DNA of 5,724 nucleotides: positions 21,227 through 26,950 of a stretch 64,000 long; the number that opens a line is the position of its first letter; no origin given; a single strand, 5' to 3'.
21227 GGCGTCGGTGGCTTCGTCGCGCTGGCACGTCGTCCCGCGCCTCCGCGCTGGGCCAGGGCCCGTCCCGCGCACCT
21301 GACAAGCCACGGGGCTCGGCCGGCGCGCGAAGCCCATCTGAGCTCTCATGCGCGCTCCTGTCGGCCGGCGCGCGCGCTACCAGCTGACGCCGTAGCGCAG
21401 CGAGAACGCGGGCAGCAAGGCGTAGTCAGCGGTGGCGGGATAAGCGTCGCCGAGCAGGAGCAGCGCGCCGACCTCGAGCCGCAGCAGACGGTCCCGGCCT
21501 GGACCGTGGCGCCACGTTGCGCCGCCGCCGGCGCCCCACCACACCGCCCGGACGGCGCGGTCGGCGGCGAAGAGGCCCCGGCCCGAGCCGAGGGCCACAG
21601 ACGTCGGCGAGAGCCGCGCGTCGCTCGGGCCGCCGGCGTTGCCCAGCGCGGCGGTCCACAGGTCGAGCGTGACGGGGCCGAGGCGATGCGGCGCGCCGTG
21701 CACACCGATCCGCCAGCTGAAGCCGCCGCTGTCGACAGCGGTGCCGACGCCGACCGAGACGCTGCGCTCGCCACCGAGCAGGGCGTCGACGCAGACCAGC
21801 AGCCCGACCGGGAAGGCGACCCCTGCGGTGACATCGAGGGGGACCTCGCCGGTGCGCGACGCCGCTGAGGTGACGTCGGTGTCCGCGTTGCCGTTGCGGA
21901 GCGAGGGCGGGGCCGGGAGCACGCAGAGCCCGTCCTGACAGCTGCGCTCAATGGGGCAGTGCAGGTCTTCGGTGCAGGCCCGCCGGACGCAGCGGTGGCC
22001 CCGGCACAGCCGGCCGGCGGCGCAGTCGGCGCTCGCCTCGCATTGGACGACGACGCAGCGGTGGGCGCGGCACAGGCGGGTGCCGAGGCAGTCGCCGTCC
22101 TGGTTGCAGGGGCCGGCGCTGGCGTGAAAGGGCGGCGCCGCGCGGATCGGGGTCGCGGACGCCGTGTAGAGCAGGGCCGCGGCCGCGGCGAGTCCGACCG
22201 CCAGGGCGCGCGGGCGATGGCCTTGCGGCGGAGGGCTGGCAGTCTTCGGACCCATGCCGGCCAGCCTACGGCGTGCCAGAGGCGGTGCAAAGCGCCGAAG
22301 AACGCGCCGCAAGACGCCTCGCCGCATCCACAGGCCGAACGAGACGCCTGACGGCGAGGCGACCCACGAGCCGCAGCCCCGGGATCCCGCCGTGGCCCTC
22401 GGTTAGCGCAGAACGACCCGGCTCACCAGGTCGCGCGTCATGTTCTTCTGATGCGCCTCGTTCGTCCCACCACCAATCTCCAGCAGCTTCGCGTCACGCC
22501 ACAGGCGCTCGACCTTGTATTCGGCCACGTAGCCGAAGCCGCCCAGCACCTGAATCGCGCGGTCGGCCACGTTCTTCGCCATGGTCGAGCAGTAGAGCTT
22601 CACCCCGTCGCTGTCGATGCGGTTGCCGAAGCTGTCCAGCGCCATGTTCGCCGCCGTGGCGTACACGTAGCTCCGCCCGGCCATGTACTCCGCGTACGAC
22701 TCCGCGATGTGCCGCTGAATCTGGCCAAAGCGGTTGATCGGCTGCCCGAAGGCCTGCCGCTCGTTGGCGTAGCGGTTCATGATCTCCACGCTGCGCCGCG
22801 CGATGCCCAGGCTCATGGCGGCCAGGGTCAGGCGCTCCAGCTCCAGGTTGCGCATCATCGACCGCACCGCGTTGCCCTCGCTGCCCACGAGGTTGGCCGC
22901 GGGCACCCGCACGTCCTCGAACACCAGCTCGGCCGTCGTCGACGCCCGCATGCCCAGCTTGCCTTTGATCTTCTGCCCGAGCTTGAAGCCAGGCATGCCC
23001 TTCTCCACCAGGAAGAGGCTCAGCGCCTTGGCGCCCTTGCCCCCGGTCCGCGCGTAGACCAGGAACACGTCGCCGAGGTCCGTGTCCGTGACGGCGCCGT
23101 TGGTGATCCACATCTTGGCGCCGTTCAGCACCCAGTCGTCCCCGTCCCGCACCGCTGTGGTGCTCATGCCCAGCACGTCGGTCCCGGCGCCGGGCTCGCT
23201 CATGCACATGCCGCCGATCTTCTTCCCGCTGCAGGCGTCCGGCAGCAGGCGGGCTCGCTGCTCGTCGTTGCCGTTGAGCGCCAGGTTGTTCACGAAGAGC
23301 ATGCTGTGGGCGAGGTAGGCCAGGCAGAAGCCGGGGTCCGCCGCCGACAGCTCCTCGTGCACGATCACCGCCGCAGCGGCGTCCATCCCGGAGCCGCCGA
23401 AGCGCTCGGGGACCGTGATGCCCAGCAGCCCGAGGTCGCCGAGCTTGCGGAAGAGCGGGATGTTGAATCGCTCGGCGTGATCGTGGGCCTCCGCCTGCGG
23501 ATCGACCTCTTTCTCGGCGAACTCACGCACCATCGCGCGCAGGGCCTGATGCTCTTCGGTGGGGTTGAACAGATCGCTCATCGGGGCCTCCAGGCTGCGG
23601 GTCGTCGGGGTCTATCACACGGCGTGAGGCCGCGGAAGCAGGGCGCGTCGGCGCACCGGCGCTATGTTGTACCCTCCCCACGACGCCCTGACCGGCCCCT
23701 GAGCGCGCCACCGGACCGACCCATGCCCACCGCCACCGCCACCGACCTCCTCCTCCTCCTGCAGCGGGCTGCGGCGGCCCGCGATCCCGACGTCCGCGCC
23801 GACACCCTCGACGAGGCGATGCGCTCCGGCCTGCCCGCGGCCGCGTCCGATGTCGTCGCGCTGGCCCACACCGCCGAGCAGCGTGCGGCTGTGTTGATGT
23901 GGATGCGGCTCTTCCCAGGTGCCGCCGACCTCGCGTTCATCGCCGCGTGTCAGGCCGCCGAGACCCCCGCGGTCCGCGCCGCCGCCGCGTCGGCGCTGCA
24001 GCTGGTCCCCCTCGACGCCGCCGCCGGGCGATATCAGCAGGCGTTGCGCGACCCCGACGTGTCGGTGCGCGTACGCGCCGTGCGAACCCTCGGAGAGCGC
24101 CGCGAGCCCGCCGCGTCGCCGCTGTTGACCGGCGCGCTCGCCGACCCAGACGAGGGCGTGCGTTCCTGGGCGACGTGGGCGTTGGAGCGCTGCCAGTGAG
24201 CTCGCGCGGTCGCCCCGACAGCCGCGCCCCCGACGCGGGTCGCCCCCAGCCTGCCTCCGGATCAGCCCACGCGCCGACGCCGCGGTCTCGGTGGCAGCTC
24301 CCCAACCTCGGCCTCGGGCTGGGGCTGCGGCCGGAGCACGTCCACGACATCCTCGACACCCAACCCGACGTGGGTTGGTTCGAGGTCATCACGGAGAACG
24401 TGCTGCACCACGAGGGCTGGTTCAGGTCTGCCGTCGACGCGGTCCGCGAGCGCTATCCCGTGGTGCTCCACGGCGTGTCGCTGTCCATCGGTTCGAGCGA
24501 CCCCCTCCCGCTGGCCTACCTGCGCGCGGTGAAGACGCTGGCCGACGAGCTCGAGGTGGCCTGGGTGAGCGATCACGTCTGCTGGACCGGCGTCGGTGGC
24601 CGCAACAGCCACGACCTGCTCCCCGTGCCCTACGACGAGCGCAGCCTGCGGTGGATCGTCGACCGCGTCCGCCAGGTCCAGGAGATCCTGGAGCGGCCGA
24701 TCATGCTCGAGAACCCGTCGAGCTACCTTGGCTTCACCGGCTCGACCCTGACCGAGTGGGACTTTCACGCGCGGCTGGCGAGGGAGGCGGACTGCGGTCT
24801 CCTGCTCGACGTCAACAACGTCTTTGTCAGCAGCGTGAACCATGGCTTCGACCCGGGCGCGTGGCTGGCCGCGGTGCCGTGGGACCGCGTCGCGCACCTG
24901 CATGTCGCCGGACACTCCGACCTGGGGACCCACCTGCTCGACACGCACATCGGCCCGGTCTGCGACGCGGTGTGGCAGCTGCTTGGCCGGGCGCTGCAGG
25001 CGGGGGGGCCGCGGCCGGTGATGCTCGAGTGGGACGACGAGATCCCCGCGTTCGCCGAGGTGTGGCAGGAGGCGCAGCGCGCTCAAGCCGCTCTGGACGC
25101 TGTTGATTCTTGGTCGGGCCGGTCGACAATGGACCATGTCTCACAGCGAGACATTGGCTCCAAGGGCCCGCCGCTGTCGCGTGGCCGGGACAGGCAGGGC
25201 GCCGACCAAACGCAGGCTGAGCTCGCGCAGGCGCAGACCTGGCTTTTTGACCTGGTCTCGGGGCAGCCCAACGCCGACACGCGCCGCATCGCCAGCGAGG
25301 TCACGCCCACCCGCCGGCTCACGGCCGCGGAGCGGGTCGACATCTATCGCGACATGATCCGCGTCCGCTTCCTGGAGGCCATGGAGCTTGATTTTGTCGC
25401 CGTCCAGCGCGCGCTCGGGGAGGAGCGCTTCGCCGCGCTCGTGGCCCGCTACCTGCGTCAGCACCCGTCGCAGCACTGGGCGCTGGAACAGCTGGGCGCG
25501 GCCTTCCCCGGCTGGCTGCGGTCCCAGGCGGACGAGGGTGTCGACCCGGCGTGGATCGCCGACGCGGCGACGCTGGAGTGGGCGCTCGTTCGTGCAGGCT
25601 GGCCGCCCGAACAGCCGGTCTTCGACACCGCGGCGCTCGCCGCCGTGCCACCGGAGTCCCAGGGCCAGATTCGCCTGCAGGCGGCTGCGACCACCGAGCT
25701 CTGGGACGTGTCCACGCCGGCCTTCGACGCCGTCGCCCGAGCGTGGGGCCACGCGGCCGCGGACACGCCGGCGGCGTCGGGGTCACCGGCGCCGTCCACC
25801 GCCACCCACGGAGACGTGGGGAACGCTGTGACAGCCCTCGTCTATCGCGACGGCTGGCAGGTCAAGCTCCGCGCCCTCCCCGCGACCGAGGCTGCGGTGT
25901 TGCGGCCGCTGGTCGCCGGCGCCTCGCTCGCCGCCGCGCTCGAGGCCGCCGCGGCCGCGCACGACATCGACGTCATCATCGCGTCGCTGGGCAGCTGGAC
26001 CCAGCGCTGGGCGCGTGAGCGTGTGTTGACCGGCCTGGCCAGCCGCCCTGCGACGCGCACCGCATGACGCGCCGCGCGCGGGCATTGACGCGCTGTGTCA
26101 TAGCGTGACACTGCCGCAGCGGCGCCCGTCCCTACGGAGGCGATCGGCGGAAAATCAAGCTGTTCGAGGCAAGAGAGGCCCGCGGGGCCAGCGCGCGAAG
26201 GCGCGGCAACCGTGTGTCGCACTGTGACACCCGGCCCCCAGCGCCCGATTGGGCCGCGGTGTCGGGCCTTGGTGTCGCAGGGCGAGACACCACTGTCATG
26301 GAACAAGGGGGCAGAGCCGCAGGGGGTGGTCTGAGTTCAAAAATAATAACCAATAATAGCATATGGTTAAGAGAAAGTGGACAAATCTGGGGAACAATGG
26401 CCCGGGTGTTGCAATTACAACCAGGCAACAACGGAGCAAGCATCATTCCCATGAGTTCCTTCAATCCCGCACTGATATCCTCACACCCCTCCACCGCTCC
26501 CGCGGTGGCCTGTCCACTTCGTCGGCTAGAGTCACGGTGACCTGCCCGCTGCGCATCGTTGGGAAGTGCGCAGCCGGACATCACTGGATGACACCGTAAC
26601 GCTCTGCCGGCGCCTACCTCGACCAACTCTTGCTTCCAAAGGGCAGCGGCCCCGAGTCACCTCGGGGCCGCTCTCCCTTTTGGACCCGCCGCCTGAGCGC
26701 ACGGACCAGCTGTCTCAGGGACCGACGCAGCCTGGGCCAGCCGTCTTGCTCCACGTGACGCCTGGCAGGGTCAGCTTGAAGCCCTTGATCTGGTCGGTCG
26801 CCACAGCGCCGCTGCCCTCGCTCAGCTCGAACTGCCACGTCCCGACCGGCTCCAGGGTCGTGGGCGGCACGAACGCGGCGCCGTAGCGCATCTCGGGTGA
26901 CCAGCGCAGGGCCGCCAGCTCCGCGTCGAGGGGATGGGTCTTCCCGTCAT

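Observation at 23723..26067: HEAT-repeat protein GTGA-coupled to a single-polypeptide DUF692(MNIO)-DUF2063 fusion with no canonical precursor peptide: candidate uncharacterised peptide/protein-modification system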

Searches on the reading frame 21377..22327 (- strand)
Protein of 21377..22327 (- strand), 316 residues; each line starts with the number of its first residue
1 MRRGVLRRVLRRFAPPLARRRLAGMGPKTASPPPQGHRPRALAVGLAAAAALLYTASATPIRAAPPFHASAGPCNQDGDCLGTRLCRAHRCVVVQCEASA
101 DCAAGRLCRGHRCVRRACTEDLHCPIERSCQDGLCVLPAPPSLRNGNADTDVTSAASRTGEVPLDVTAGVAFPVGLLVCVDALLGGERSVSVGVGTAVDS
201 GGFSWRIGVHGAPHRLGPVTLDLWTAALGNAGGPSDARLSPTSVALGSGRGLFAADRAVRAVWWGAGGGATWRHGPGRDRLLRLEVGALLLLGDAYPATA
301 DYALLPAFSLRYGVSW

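Call 7: search_protein_families(library=pfam, proteins=[window:21377-22327:-], max_evalue=0.01)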
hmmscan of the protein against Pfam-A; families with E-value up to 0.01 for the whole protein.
window:21377-22327:- (316 aa): 1 family
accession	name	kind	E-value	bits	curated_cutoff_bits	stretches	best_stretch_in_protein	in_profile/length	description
PF23416.1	DUF7107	-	3.3e-05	24.6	24.6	0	95-136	1-47/48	Domain of unknown function (DUF7107)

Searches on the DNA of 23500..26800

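Call 12: search_rna_families(source=window, start=23500, end=26800, threshold=evalue, max_evalue=1)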
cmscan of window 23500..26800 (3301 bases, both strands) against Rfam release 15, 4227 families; matches with E-value up to 1: 0.
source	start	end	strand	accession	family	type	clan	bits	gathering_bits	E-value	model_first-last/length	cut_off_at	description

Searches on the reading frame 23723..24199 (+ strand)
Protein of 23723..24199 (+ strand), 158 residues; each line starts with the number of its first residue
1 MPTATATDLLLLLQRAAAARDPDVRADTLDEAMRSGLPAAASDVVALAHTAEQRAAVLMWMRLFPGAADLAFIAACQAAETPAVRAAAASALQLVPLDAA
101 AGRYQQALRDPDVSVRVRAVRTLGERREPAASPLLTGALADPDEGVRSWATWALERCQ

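Call 7: search_protein_families(library=pfam, proteins=[window:23723-24199:+], max_evalue=0.01)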
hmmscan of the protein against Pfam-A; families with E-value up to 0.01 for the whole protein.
window:23723-24199:+ (158 aa): 3 families
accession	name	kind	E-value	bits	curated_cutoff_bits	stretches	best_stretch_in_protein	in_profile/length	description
PF13646.12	HEAT_2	-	8.9e-14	52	27.7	1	72-155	4-88/88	HEAT repeats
PF02985.28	HEAT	-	1.9e-08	34.2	23.5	0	133-156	3-26/31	HEAT repeat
PF13513.12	HEAT_EZ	-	0.0047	17.9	27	0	129-156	27-54/55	HEAT-like repeat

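Call 8: search_protein_families(library=ncbifam, proteins=[window:23723-24199:+], max_evalue=0.01)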
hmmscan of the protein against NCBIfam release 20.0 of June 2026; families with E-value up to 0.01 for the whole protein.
window:23723-24199:+ (158 aa): 4 families
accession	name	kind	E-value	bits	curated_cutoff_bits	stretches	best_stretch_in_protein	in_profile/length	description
NF010374.0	PRK13800.1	equivalog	8.9e-05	20.9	1196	1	35-155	772-896/898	fumarate reductase/succinate dehydrogenase flavoprotein subunit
TIGR02270.1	TIGR02270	subfamily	0.0002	20.6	206.8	1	43-153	90-201/410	TIGR02270 family protein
NF007244.0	PRK09687.1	equivalog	0.0028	17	275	1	112-155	142-185/285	putative lyase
NF045915.1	PhycobilmeDegNblB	equivalog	0.0079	15.7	300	1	82-153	81-153/214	phycobilisome degradation protein NblB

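Call 19: find_homologous_proteins(query=window:23723-24199:+, max_evalue=0.001)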
Query window:23723-24199:+ (158 aa): 1 proteins with E <= 0.001 among 4074 candidates.
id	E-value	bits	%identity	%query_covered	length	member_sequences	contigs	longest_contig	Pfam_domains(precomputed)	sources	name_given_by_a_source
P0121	2.7e-89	314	100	100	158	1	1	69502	PF02985.29,PF13646.13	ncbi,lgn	-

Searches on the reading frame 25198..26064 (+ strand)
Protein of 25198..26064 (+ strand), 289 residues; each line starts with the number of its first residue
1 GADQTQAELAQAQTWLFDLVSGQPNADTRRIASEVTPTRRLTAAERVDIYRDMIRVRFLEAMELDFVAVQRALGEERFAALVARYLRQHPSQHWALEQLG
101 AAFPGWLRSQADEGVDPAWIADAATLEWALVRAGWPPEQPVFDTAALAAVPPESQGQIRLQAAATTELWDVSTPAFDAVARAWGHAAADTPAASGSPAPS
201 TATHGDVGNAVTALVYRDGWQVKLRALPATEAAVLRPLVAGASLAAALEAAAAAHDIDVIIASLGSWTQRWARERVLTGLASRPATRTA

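Call 87: search_solved_structures(query=A5, max_evalue=1, show_alignments=1)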
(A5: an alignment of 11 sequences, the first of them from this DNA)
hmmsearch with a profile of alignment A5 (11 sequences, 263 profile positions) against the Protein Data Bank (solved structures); distinct sequences matched with E-value up to 1: 1.
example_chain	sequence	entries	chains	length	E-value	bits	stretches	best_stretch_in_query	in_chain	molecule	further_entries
7sq4_A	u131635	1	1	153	0.024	17.3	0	3-37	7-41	Designed trefoil knot protein, variant 2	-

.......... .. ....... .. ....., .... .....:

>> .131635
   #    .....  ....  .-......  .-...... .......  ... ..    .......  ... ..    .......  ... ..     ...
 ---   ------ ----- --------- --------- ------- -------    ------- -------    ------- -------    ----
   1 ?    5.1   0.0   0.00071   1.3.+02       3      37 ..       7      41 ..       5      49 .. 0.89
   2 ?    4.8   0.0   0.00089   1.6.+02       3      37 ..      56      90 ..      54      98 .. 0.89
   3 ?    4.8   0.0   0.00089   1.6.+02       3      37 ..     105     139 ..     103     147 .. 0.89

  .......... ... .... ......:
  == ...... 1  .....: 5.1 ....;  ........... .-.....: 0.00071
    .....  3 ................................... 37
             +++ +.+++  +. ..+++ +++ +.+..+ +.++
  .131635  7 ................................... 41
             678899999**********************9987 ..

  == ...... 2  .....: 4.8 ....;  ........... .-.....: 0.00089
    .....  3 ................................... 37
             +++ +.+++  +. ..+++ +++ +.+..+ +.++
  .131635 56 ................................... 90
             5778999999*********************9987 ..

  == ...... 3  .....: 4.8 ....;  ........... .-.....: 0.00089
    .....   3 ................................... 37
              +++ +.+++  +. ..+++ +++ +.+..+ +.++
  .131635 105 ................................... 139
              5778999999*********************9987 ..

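Call 96: predict_structure(alignment_id=A5)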
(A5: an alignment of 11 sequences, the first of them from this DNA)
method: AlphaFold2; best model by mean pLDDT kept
length: 289 residues; sequences in the alignment: 11
mean_pLDDT: 81.8   pTM: 0.77
mean pLDDT of the five models: 81.8, 80.3, 77.8, 77.5, 76.0
residues with pLDDT >= 90: 147; 70-90: 70; 50-70: 51; < 50: 21
segments of 3 or more residues with pLDDT < 50: 194-207, 285-289
pLDDT, mean of each block of 10 residues (from residue 1): 57 60 60 76 81 80 93 94 82 68 91 83 96 91 89 92 95 94 74 44 52 94 94 96 95 95 94 93 54
secondary structure, 60 per line:
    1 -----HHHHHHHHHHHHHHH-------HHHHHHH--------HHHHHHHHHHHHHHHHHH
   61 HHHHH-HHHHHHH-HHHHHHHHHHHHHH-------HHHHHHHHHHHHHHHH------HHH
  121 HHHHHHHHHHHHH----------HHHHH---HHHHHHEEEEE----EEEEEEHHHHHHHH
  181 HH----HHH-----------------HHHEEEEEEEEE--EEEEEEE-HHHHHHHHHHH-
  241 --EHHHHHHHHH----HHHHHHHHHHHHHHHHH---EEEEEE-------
elements in order: H6-20 H28-34 H43-65 H67-73 H75-88 H96-111 H118-133 H144-148 H152-157 E158-162 E167-172 H173-182 E210-218 E221-227 H229-239 H244-252 H257-273 E277-282

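Call 98: fold_search(model_id=the predicted structure, library=pdb)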
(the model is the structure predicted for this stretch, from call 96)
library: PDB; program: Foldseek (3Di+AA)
matches with E <= 10: 67; with E <= 0.001: 3
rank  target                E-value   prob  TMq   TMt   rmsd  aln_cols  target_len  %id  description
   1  8hi7_A                4.0e-04  1.00  0.50  0.53   8.4       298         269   14  Crystal structure of a holoenzyme TglHI with two Fe irons for Pseudomonas syringae Peptidyl (S) 2-mercaptoglycine bios (released 2023-08-23)
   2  3dee                  7.5e-04  1.00  0.49  0.68   5.1       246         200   10  CRYSTAL STRUCTURE OF A PUTATIVE REGULATORY PROTEIN INVOLVED IN TRANSCRIPTION (NGO1945) FROM NEISSERIA GONORRHOEAE FA 109 (released 2008-08-05)
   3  8hci_A                7.9e-04  1.00  0.51  0.54   8.5       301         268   13  Crystal structure of a holoenzyme Fe-free TglHI for Pseudomonas syringae Peptidyl (S) 2-mercaptoglycine biosynthesis (released 2023-08-23)
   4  7vyj_A                8.6e-01  0.75  0.25  0.12   5.6       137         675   13  The structure of GdmN in complex with carbamoyl adenylate intermediate (released 2022-11-16)
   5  7vzq_A                1.1e+00  0.54  0.23  0.11   5.9       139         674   13  The structure of GdmN V24Y/G157A/R158A/G188R mutant in complex with carbamoyl adenylate intermediate (released 2022-11-16)
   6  7vzu_A                1.2e+00  0.72  0.25  0.12   5.5       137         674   13  The structure of GdmN Y82F mutant (released 2022-11-16)
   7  7vx0_A                1.4e+00  0.60  0.24  0.12   5.6       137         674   13  The structure of GdmN complex with ATP (released 2022-11-16)
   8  7vx0_B                1.4e+00  0.57  0.25  0.11   5.6       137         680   13  The structure of GdmN complex with ATP (released 2022-11-16)
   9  7vzy_B                1.6e+00  0.54  0.24  0.11   5.7       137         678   14  The structure of GdmN complex with AMP and 20-O-methyl-19-chloroproansamitocin (released 2022-11-16)
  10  7vyj_B                1.6e+00  0.51  0.25  0.12   8.6       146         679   14  The structure of GdmN in complex with carbamoyl adenylate intermediate (released 2022-11-16)
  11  7vzq_B                1.9e+00  0.38  0.24  0.11   6.3       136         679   14  The structure of GdmN V24Y/G157A/R158A/G188R mutant in complex with carbamoyl adenylate intermediate (released 2022-11-16)
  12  7vzz_B                2.3e+00  0.38  0.23  0.11   5.8       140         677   14  The structure of GdmN in complex with the natural tetrahedral intermediate, carbamoyl adenylate, and 20-O-methyl-19-ch (released 2022-11-16)
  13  7rto_B                3.1e+00  0.01  0.10  0.10  21.9       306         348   12  Cryo-EM structure of bluetongue virus capsid protein VP5 at low endosomal pH intermediate state 2 (released 2021-11-03)
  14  6ssw_B                3.6e+00  0.06  0.13  0.23  13.3       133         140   19  Crystal structure of Human Microsomal Glutathione S-Transferase 2 in complex with an Inhibitor Glutathione sulfonic ac (released 2021-02-03)
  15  9bv1_I                4.0e+00  0.07  0.08  0.09  10.5        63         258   11  M2A Midnolin-Proteasome (translocating) (released 2025-06-11)
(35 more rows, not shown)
